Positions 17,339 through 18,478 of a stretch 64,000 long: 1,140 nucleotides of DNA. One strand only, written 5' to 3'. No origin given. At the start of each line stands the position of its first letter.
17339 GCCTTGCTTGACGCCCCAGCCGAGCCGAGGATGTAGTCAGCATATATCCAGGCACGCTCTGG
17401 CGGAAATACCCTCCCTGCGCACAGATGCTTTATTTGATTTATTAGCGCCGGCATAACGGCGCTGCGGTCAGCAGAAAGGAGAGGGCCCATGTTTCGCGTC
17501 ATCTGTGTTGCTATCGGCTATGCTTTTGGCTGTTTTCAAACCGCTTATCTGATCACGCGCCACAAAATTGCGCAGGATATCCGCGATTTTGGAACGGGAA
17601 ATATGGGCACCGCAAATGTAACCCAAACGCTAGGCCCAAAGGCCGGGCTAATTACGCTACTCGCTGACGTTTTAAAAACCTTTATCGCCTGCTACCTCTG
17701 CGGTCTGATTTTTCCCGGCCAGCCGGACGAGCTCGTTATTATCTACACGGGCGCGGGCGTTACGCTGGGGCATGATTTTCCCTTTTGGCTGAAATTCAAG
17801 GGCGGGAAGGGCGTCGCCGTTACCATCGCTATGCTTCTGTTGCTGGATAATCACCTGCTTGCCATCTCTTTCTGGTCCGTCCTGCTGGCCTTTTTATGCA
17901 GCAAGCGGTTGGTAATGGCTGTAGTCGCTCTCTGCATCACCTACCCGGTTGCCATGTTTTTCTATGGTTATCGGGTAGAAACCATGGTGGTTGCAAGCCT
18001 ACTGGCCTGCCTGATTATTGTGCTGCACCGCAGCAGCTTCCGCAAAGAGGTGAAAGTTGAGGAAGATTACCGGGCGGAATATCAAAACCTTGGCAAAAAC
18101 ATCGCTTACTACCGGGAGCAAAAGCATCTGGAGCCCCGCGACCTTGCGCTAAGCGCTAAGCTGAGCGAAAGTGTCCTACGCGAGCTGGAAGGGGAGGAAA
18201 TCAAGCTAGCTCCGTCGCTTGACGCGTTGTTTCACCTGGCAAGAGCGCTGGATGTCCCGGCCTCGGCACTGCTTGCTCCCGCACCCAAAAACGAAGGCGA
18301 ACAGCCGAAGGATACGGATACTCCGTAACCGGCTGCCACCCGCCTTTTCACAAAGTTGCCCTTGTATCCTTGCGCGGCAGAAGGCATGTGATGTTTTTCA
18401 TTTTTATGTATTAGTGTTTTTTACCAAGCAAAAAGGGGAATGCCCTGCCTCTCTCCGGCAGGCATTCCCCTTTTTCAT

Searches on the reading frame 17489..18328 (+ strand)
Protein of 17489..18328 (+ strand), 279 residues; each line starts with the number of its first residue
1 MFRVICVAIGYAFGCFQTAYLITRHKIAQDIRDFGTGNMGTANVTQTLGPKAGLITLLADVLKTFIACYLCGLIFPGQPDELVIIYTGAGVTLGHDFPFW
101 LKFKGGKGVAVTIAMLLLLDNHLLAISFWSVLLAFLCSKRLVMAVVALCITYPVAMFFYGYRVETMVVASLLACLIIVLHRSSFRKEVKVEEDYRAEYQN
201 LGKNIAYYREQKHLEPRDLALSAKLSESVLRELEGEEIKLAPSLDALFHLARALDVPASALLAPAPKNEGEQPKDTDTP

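Call 68: search_protein_families(library=pfam, proteins=[window:17489-18328:+], max_evalue=0.00001)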
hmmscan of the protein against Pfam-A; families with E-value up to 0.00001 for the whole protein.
window:17489-18328:+ (279 aa): 1 family
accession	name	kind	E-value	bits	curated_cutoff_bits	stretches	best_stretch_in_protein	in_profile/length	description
PF02660.20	G3P_acyltransf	-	2.4e-39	135.5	24.1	1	9-185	1-162/164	Glycerol-3-phosphate acyltransferase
